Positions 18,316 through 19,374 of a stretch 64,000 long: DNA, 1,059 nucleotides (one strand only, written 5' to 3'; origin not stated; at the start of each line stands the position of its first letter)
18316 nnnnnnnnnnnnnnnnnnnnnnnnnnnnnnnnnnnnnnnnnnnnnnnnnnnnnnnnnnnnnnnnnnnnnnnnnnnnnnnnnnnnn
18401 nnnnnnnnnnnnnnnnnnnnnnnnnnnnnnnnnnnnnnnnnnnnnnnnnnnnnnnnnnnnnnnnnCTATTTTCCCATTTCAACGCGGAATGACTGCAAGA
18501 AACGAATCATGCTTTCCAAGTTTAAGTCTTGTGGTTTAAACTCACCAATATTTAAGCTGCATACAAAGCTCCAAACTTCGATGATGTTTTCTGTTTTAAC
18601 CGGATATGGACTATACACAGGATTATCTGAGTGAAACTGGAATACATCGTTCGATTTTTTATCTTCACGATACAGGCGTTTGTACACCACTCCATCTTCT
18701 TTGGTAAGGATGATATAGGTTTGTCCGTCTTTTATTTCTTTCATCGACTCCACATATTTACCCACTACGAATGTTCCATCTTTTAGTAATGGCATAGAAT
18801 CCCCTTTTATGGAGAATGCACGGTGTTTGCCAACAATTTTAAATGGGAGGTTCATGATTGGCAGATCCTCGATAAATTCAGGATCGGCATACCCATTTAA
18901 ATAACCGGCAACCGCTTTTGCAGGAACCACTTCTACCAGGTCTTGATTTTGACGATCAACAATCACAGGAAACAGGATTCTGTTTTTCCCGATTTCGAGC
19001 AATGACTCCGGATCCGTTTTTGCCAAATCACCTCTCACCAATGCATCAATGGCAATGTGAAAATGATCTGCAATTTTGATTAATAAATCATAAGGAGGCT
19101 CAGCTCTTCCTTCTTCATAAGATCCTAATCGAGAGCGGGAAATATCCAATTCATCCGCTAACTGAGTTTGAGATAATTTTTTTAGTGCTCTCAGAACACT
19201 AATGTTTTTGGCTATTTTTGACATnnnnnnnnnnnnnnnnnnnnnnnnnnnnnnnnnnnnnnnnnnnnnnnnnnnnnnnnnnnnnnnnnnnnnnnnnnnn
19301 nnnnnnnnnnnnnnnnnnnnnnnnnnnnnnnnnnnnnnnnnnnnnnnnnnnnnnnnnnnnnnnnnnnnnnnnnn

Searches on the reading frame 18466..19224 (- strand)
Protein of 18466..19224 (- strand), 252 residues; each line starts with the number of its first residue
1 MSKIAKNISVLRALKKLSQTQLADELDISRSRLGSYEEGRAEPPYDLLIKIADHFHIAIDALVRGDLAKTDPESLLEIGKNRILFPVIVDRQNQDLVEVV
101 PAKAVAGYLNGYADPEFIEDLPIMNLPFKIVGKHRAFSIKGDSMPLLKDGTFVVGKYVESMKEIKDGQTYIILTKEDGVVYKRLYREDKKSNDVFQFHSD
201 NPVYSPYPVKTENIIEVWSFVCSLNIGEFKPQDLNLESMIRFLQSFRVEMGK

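Call 4: search_protein_families(library=pfam, proteins=[window:18466-19224:-])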
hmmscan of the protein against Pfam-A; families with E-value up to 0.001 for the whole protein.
window:18466-19224:- (252 aa): 5 families
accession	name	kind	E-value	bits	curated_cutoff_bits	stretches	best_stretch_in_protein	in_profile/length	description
PF01381.28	HTH_3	-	1.8e-12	47.5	23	1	11-60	4-53/55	Helix-turn-helix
PF00717.28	Peptidase_S24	-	3.9e-10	39.9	23.3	1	109-215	10-109/116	Peptidase S24-like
PF12844.13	HTH_19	-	2.3e-07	31.1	30.2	1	11-65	7-61/64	Helix-turn-helix domain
PF13560.12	HTH_31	-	5.2e-07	30.3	27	1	11-56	9-55/64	Helix-turn-helix domain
PF13443.12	HTH_26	-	0.00086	20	22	0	7-59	1-54/63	Cro/C1-type HTH DNA-binding domain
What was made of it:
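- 18466..19224 (-): Non-canonical (Bacteroidetes-type) LexA: HTH_3 plus peptidase S24, 252 aa. Pfam PF01381 and PF00717 (call 4).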

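Call 12: find_homologous_proteins(query=window:18466-19224:-)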
Query window:18466-19224:- (252 aa): 2693 proteins with E <= 0.001 among 3040 candidates; the best 120 are listed.
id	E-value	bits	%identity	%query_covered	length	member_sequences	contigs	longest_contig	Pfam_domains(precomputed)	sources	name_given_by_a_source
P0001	2.7e-154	530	96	100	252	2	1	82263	PF12844.14,PF00717.29,PF01381.29,PF13560.13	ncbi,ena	-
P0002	4.1e-154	529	95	100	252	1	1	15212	PF12844.14,PF00717.29,PF01381.29,PF13560.13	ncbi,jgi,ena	ncbi:MAG TPA: LexA family transcriptional regulator [Bacteroidia bacterium]|jgi:transcriptional regu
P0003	2.2e-151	520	92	100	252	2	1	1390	PF12844.14,PF00717.29,PF01381.29,PF13560.13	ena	-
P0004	3.0e-151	520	93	100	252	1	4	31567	PF12844.14,PF00717.29,PF01381.29,PF13560.13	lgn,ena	-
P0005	3.3e-151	520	93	100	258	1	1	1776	PF12844.14,PF00717.29,PF01381.29,PF13560.13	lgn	-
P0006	1.2e-149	515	92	100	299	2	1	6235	PF12844.14,PF00717.29,PF01381.29,PF13560.13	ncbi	-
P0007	5.4e-149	512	91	100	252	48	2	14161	PF12844.14,PF00717.29,PF01381.29,PF13560.13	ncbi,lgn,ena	-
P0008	7.0e-140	483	84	100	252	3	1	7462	PF12844.14,PF00717.29,PF01381.29,PF13560.13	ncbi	-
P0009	2.9e-137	474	83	100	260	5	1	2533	PF12844.14,PF00717.29,PF01381.29,PF13560.13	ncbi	-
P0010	6.5e-136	470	81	100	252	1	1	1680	PF12844.14,PF00717.29,PF01381.29,PF13560.13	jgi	jgi:transcriptional regulator with XRE-family HTH domain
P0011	4.1e-135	467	82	100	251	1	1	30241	PF12844.14,PF00717.29,PF01381.29,PF13560.13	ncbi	ncbi:MAG: XRE family transcriptional regulator [Bacteroidota bacterium]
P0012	1.4e-133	462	81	100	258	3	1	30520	PF12844.14,PF00717.29,PF01381.29,PF13560.13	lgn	-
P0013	4.3e-132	457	79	100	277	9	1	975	PF12844.14,PF00717.29,PF01381.29,PF13560.13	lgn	-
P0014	6.8e-132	456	86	100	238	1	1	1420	PF12844.14,PF00717.29,PF01381.29,PF13560.13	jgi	jgi:transcriptional regulator with XRE-family HTH domain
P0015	2.2e-130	451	77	100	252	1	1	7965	PF12844.14,PF00717.29,PF01381.29,PF13560.13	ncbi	-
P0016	3.6e-130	451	78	100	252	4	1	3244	PF12844.14,PF00717.29,PF01381.29,PF13560.13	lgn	-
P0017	5.1e-130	450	78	100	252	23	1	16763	PF12844.14,PF00717.29,PF01381.29,PF13560.13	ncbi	ncbi:MAG: LexA family transcriptional regulator [Bacteroidota bacterium]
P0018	8.4e-130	450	76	100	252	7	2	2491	PF12844.14,PF00717.29,PF01381.29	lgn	-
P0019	3.1e-129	448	78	100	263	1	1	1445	PF12844.14,PF00717.29,PF01381.29,PF13560.13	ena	-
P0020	1.6e-128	445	77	100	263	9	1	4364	PF12844.14,PF00717.29,PF01381.29,PF13560.13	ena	-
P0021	2.0e-128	445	76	100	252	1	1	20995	PF12844.14,PF00717.29,PF01381.29,PF13560.13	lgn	-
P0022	6.5e-128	443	77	100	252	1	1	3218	PF12844.14,PF00717.29,PF01381.29,PF13560.13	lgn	-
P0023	3.8e-127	441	77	100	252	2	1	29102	PF12844.14,PF00717.29,PF01381.29,PF13560.13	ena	-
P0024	5.3e-127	440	78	100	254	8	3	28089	PF12844.14,PF00717.29,PF01381.29,PF13560.13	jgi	jgi:transcriptional regulator with XRE-family HTH domain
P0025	5.5e-127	440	77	100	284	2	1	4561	PF12844.14,PF00717.29,PF01381.29,PF13560.13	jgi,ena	-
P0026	6.6e-127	440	77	100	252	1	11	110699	PF12844.14,PF00717.29,PF01381.29,PF13560.13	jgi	jgi:transcriptional regulator with XRE-family HTH domain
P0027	8.2e-127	440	78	100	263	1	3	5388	PF12844.14,PF00717.29,PF01381.29,PF13560.13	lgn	-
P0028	1.7e-126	439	77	100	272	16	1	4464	PF12844.14,PF00717.29,PF01381.29,PF13560.13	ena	-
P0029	4.6e-126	437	75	100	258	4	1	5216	PF12844.14,PF00717.29,PF01381.29,PF13560.13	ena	-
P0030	4.2e-125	434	75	100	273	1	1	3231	PF12844.14,PF00717.29,PF01381.29,PF13560.13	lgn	-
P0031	7.0e-125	433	74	100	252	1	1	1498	PF12844.14,PF00717.29,PF01381.29,PF13560.13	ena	-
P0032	1.4e-124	433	77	100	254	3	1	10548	PF12844.14,PF00717.29,PF01381.29,PF13560.13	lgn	-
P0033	2.1e-124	432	74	100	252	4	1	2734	PF12844.14,PF00717.29,PF01381.29,PF13560.13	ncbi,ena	-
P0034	3.9e-124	431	75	100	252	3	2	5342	PF12844.14,PF00717.29,PF01381.29,PF13560.13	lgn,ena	-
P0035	4.3e-124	431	73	100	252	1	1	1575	PF12844.14,PF00717.29,PF01381.29,PF13560.13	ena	-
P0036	6.5e-124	430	78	100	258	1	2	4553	PF12844.14,PF00717.29,PF01381.29,PF13560.13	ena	-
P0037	9.0e-124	430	76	100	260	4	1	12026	PF12844.14,PF00717.29,PF01381.29,PF13560.13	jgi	-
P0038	1.2e-123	429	81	92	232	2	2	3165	PF00717.29,PF01381.29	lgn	-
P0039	2.0e-123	429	72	100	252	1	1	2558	PF12844.14,PF00717.29,PF01381.29,PF13560.13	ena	-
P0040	3.3e-123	428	74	100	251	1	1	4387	PF12844.14,PF00717.29,PF01381.29,PF13560.13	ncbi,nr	ncbi:MAG: LexA family transcriptional regulator [Bacteroidota bacterium]|nr:LexA family transcriptio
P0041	3.6e-123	428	72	100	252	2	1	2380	PF12844.14,PF00717.29,PF01381.29,PF13560.13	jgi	jgi:transcriptional regulator with XRE-family HTH domain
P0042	6.2e-123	427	74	100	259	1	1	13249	PF12844.14,PF00717.29,PF01381.29,PF13560.13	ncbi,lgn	-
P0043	7.0e-123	427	72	100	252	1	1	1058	PF12844.14,PF00717.29,PF01381.29,PF13560.13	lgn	-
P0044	1.1e-122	426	75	100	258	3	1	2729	PF12844.14,PF00717.29,PF01381.29,PF13560.13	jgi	jgi:hypothetical protein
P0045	1.6e-122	426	75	100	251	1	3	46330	PF12844.14,PF00717.29,PF01381.29,PF13560.13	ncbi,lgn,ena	-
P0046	3.1e-122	425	72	100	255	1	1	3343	PF12844.14,PF00717.29,PF01381.29,PF13560.13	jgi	jgi:transcriptional regulator with XRE-family HTH domain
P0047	3.1e-122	425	73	100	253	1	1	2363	PF12844.14,PF00717.29,PF01381.29,PF13560.13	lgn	-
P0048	5.0e-122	424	73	99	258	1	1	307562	PF12844.14,PF00717.29,PF01381.29,PF13560.13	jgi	jgi:transcriptional regulator with XRE-family HTH domain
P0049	6.0e-122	424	75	100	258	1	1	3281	PF12844.14,PF00717.29,PF01381.29,PF13560.13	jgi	jgi:transcriptional regulator with XRE-family HTH domain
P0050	1.0e-121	423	73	100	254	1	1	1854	PF12844.14,PF00717.29,PF01381.29,PF13560.13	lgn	-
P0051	1.1e-121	423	71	100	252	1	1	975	PF00717.29,PF01381.29,PF13560.13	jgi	jgi:transcriptional regulator with XRE-family HTH domain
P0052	1.5e-121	423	74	100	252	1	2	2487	PF12844.14,PF00717.29,PF01381.29,PF13560.13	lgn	-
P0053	3.3e-121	421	73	100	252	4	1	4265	PF12844.14,PF00717.29,PF01381.29,PF13560.13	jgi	jgi:transcriptional regulator with XRE-family HTH domain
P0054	5.1e-121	421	72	100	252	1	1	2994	PF12844.14,PF00717.29,PF01381.29,PF13560.13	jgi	jgi:transcriptional regulator with XRE-family HTH domain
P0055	6.8e-121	420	72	100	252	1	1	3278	PF12844.14,PF00717.29,PF01381.29,PF13560.13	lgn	-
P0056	7.0e-121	420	75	100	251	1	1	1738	PF12844.14,PF00717.29,PF01381.29,PF13560.13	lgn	-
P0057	1.2e-120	420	73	100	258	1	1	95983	PF12844.14,PF00717.29,PF01381.29,PF13560.13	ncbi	-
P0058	1.4e-120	419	73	100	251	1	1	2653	PF12844.14,PF00717.29,PF01381.29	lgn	-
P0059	1.5e-120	419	73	98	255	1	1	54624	PF12844.14,PF00717.29,PF01381.29,PF13560.13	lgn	-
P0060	1.7e-120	419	72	100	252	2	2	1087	PF12844.14,PF00717.29,PF01381.29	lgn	-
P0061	1.8e-120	419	73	99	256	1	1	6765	PF00717.29,PF01381.29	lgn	-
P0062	3.8e-120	418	72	99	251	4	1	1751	PF12844.14,PF00717.29,PF01381.29,PF13560.13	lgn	-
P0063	5.0e-120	418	69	100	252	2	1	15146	PF12844.14,PF00717.29,PF01381.29,PF13560.13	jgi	jgi:transcriptional regulator with XRE-family HTH domain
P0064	1.7e-119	416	74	100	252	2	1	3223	PF12844.14,PF00717.29,PF01381.29,PF13560.13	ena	-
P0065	2.5e-119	415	74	100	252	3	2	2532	PF12844.14,PF00717.29,PF01381.29,PF13560.13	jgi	jgi:transcriptional regulator with XRE-family HTH domain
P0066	3.1e-119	415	72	100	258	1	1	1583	PF12844.14,PF00717.29,PF01381.29,PF13560.13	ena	-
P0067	6.6e-119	414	70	100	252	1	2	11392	PF12844.14,PF00717.29,PF01381.29,PF13560.13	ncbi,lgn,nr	ncbi:MAG: LexA family transcriptional regulator [Bacteroidota bacterium]|nr:LexA family transcriptio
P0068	1.0e-118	413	71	100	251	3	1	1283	PF12844.14,PF00717.29,PF01381.29,PF13560.13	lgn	-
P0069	1.1e-118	413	71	99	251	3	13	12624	PF12844.14,PF00717.29,PF01381.29,PF13560.13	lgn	-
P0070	1.1e-118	413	73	100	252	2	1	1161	PF12844.14,PF00717.29,PF01381.29,PF13560.13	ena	-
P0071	1.4e-118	413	71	98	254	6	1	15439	PF12844.14,PF00717.29,PF01381.29,PF13560.13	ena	-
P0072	1.5e-118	413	71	98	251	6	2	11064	PF12844.14,PF00717.29,PF01381.29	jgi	jgi:transcriptional regulator with XRE-family HTH domain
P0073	1.8e-118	413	72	99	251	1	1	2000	PF12844.14,PF00717.29,PF01381.29,PF13560.13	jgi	jgi:transcriptional regulator with XRE-family HTH domain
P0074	2.1e-118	412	71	100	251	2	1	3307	PF12844.14,PF00717.29,PF01381.29,PF13560.13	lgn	-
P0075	2.3e-118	412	71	100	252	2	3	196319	PF12844.14,PF00717.29,PF01381.29,PF13560.13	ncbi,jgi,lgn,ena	ncbi:MAG: XRE family transcriptional regulator [Bacteroidia bacterium]|jgi:transcriptional regulator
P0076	5.6e-118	411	71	100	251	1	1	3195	PF12844.14,PF00717.29,PF01381.29,PF13560.13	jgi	jgi:transcriptional regulator with XRE-family HTH domain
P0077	8.2e-118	410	72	100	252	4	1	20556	PF12844.14,PF00717.29,PF01381.29,PF13560.13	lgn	-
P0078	9.7e-118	410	70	99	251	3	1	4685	PF12844.14,PF00717.29,PF01381.29,PF13560.13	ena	-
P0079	1.1e-117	410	68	100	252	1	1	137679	PF12844.14,PF00717.29,PF01381.29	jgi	jgi:transcriptional regulator with XRE-family HTH domain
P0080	1.4e-117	410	71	100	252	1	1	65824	PF12844.14,PF00717.29,PF01381.29,PF13560.13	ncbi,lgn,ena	-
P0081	2.8e-117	409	71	98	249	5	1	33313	PF12844.14,PF00717.29,PF01381.29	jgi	jgi:transcriptional regulator with XRE-family HTH domain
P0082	3.7e-117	408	69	100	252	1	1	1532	PF12844.14,PF00717.29,PF01381.29,PF13560.13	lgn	-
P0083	4.3e-117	408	71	100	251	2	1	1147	PF12844.14,PF00717.29,PF01381.29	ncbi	-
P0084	8.3e-117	407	70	100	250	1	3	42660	PF12844.14,PF00717.29,PF01381.29,PF13560.13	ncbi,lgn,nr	ncbi:MAG: LexA family transcriptional regulator [Bacteroidetes bacterium]|nr:LexA family transcripti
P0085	9.1e-117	407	70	98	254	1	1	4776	PF12844.14,PF00717.29,PF01381.29,PF13560.13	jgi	jgi:transcriptional regulator with XRE-family HTH domain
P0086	1.2e-116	407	72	100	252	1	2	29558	PF12844.14,PF00717.29,PF01381.29,PF13560.13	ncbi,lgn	-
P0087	1.4e-116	406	71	100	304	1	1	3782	PF12844.14,PF00717.29,PF01381.29,PF13560.13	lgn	-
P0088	1.6e-116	406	71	100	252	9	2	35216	PF12844.14,PF00717.29,PF01381.29,PF13560.13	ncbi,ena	-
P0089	1.7e-116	406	70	99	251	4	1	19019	PF12844.14,PF00717.29,PF01381.29,PF13560.13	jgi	-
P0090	1.7e-116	406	71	99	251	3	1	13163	PF12844.14,PF00717.29,PF01381.29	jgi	-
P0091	2.3e-116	406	92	79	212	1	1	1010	PF12844.14,PF00717.29,PF01381.29,PF13560.13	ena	-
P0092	2.9e-116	405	70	100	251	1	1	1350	PF00717.29,PF01381.29,PF13560.13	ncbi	-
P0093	3.6e-116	405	71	100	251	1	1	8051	PF12844.14,PF00717.29,PF01381.29,PF13560.13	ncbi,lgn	-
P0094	4.6e-116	405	72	98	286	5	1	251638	PF12844.14,PF00717.29,PF01381.29,PF13560.13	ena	-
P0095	6.5e-116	404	69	99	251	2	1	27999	PF12844.14,PF00717.29,PF01381.29,PF13560.13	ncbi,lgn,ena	-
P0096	7.5e-116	404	71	99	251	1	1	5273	PF12844.14,PF00717.29,PF01381.29,PF13560.13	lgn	-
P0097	8.1e-116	404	71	100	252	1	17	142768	PF12844.14,PF00717.29,PF01381.29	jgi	jgi:transcriptional regulator with XRE-family HTH domain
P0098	9.4e-116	404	69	100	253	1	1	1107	PF12844.14,PF00717.29,PF01381.29,PF13560.13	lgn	-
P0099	1.1e-115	403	69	100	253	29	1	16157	PF12844.14,PF00717.29,PF01381.29,PF13560.13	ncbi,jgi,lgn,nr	ncbi:MAG TPA: LexA family transcriptional regulator [Bacteroidia bacterium]|jgi:transcriptional regu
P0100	1.2e-115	403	69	100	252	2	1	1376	PF12844.14,PF00717.29,PF01381.29,PF13560.13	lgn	-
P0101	1.2e-115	403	70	99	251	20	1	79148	PF12844.14,PF00717.29,PF01381.29,PF13560.13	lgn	-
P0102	1.4e-115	403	71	100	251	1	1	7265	PF12844.14,PF00717.29,PF01381.29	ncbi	-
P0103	1.4e-115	403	69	100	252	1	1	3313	PF12844.14,PF00717.29,PF01381.29,PF13560.13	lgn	-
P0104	1.9e-115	403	70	98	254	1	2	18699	PF12844.14,PF00717.29,PF01381.29,PF13560.13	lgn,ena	-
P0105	2.3e-115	402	71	100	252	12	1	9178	PF12844.14,PF00717.29,PF01381.29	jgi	jgi:transcriptional regulator with XRE-family HTH domain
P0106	8.4e-115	400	68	100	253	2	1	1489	PF12844.14,PF00717.29,PF01381.29,PF13560.13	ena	-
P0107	9.5e-115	400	69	98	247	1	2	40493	PF12844.14,PF00717.29,PF01381.29,PF13560.13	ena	-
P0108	1.1e-114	400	71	100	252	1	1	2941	PF12844.14,PF00717.29,PF01381.29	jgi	jgi:transcriptional regulator with XRE-family HTH domain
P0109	2.2e-114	399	68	100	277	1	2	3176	PF12844.14,PF00717.29,PF01381.29,PF13560.13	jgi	jgi:transcriptional regulator with XRE-family HTH domain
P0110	2.3e-114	399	69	100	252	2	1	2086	PF12844.14,PF00717.29,PF01381.29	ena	-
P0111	2.5e-114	399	68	98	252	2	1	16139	PF12844.14,PF00717.29,PF01381.29,PF13560.13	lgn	-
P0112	3.6e-114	398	68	98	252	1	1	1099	PF12844.14,PF00717.29,PF01381.29,PF13560.13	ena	-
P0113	3.6e-114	398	68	98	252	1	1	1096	PF12844.14,PF00717.29,PF01381.29,PF13560.13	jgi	-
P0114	3.8e-114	398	70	98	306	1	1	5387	PF12844.14,PF00717.29,PF01381.29,PF13560.13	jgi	jgi:transcriptional regulator with XRE-family HTH domain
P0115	4.9e-114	398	69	100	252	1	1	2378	PF12844.14,PF00717.29,PF01381.29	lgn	-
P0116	5.3e-114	398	70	100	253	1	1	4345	PF12844.14,PF00717.29,PF01381.29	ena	-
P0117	6.0e-114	398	68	99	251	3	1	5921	PF12844.14,PF00717.29,PF01381.29,PF13560.13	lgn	-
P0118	1.4e-113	397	68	99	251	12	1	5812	PF12844.14,PF00717.29,PF01381.29,PF13560.13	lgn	-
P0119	1.6e-113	396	67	100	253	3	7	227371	PF12844.14,PF00717.29,PF01381.29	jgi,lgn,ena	jgi:transcriptional regulator with XRE-family HTH domain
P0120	2.1e-112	393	69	99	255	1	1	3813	PF12844.14,PF00717.29,PF01381.29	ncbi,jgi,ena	jgi:transcriptional regulator with XRE-family HTH domain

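Call 15: find_related_loci(query=A1, collection=genome_contigs, flank=6000)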
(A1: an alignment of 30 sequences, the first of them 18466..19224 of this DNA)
Query A1 (252 aa) in genome_contigs; peptide patterns used: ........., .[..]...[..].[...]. (x = any residue, [..] = any of these).
600 stretches matched a pattern (row limit reached: there are more); 588 encode a relative of the query (tblastn E <= 1e-3); the best 80 are kept; 80 distinct loci.
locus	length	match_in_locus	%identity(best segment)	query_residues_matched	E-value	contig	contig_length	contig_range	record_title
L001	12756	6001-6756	96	1-252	3e-162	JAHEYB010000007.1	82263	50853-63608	MAG: Bacteroidetes bacterium isolate nzgw118 NODE_374_length_82264_cov_5.134229, whole genome shotgun sequence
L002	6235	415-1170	92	1-252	1e-159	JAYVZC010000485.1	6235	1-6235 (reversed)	MAG: Bacteroidota bacterium isolate GL88_DN_metabinner_4 GL88_DN_metabinner_4_484, whole genome shotgun sequence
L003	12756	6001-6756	79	1-252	3e-138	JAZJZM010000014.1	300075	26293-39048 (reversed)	MAG: Bacteroidota bacterium isolate ADI_H2L1_1_122_18_3-bin023 ADIH2L11_B023_0_000000000014, whole genome shotgun sequen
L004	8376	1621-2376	77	1-252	3e-137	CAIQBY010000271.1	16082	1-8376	MAG: uncultured Bacteroidetes bacterium isolate Umea3_bin-1094 genome assembly, contig: bin-1094:271/423, whole genome s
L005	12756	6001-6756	78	1-252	1e-134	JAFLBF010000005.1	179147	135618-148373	MAG: Bacteroidetes bacterium isolate UWPOB_BACT3 gnl_X_OJEEJDBO_5, whole genome shotgun sequence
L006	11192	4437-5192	75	1-252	4e-131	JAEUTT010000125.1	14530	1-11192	MAG: Bacteroidia bacterium isolate new MAG-336 k141_3240059, whole genome shotgun sequence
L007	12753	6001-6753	75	1-252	3e-130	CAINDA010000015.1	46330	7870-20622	MAG: uncultured Bacteroidetes bacterium isolate Kiruna_bin-09443 genome assembly, contig: bin-09443:15/72, whole genome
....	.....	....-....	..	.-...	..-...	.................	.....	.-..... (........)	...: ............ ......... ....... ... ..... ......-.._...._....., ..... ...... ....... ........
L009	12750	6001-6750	69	3-252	6e-123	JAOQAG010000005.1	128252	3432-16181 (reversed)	MAG: Bacteroidetes bacterium isolate RYN_276 scaffold_1037424, whole genome shotgun sequence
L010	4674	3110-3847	68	1-247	5e-119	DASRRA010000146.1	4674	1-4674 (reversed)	MAG TPA_asm: Bacteroidia bacterium isolate SMAG_U4464 k141_3839644, whole genome shotgun sequence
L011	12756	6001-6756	72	1-252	7e-125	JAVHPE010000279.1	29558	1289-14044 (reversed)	MAG: Bacteroidia bacterium isolate WB02no2_35_113 NODE_799_length_29558_cov_79.210758, whole genome shotgun sequence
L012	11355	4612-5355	61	1-249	2e-105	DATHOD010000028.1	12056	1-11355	MAG TPA_asm: Bacteroidia bacterium isolate SMAG_U12675 k141_2354382, whole genome shotgun sequence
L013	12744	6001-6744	61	1-249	1e-104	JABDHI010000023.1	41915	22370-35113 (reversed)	MAG: Bacteroidetes bacterium isolate BWOrgControl_Nextera52_MAG2 3300021043.a:Ga0206844_10056, whole genome shotgun sequ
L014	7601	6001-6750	60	1-251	2e-104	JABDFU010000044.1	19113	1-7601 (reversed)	MAG: Bacteroidetes bacterium isolate BWOrgControl_Nextera87_MAG1 3300020989.a:Ga0206879_1105, whole genome shotgun seque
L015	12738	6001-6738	60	1-250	1e-103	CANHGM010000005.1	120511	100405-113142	MAG: Bacteroidetes bacterium isolate RE-23may17-384 genome assembly, contig: RE-23may17-C137, whole genome shotgun seque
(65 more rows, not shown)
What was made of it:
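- On Bacteroidetes non-canonical LexA regulon (CTAA-N5-TTAG group): Calls 12 and 15: nearly all named hits and loci are Bacteroidota.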

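Call 50: search_protein_families(library=ncbifam, proteins=[window:18466-19224:-, L001:4301-5569:-, L001:550-3750:-])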
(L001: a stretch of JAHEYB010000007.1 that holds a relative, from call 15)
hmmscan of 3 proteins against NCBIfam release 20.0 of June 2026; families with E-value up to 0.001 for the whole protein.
window:18466-19224:- (252 aa): 6 families
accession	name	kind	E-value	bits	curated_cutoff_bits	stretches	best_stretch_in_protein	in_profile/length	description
NF041951.1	phage_RstR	subfamily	4.8e-15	55.8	80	1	3-69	2-68/108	RstR family transcriptional repressor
NF047948.1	male_kill_WMK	equivalog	2.3e-07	30.6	300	1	3-68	162-227/300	WO male-killing family protein Wmk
NF052239.1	antitox_spr1629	equivalog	2.3e-05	23.7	335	1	6-63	5-62/377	spr1629 family repressor/antitoxin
TIGR03070.1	couple_hipB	subfamily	7.9e-05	22.5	71.65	1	3-55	2-54/58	type II toxin-antitoxin system Y4mF family antitoxin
NF003162.0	PRK04140.1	equivalog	9.5e-05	21.6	263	1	8-59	131-182/317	transcriptional regulator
NF041575.1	antitoxPezA_Strep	equivalog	0.00045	20.2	290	1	4-59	2-57/158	type II toxin-antitoxin system antitoxin PezA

L001:4301-5569:- (422 aa): 10 families
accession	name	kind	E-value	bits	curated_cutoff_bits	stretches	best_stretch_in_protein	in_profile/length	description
NF002848.0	PRK03103.1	subfamily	2.3e-57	194.3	381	1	11-409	3-399/410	DNA polymerase IV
NF002492.0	PRK01810.1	equivalog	2.8e-57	194.3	399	1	10-405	7-398/412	DNA polymerase IV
NF002677.0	PRK02406.1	equivalog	1.8e-53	181.9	256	1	10-227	4-219/357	DNA polymerase IV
NF003015.0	PRK03858.1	subfamily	2.4e-47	161.9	367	1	8-403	3-387/399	DNA polymerase IV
NF002292.0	PRK01216.1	equivalog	2.3e-42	145.3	339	1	14-236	3-226/351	DNA polymerase IV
NF010731.0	PRK14133.1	equivalog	7.8e-42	143.7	362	1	12-300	3-284/352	DNA polymerase IV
NF002882.0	PRK03348.1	equivalog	8.6e-38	130.3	389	1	10-236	3-228/461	DNA polymerase IV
NF002751.0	PRK02794.1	equivalog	4.3e-35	121.4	371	1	14-403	40-419/425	DNA polymerase IV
NF002883.0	PRK03352.1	equivalog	2.7e-28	99.2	330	1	11-244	4-232/347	DNA polymerase IV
NF002955.0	PRK03609.1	subfamily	5.3e-24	84.9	431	1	16-221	4-212/422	translesion error-prone DNA polymerase V subunit UmuC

L001:550-3750:- (1066 aa): 1 family
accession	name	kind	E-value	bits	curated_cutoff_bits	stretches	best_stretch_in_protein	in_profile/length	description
TIGR02412.1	pepN_strep_liv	equivalog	2.3e-06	26.3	591.2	1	483-576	379-470/832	aminopeptidase N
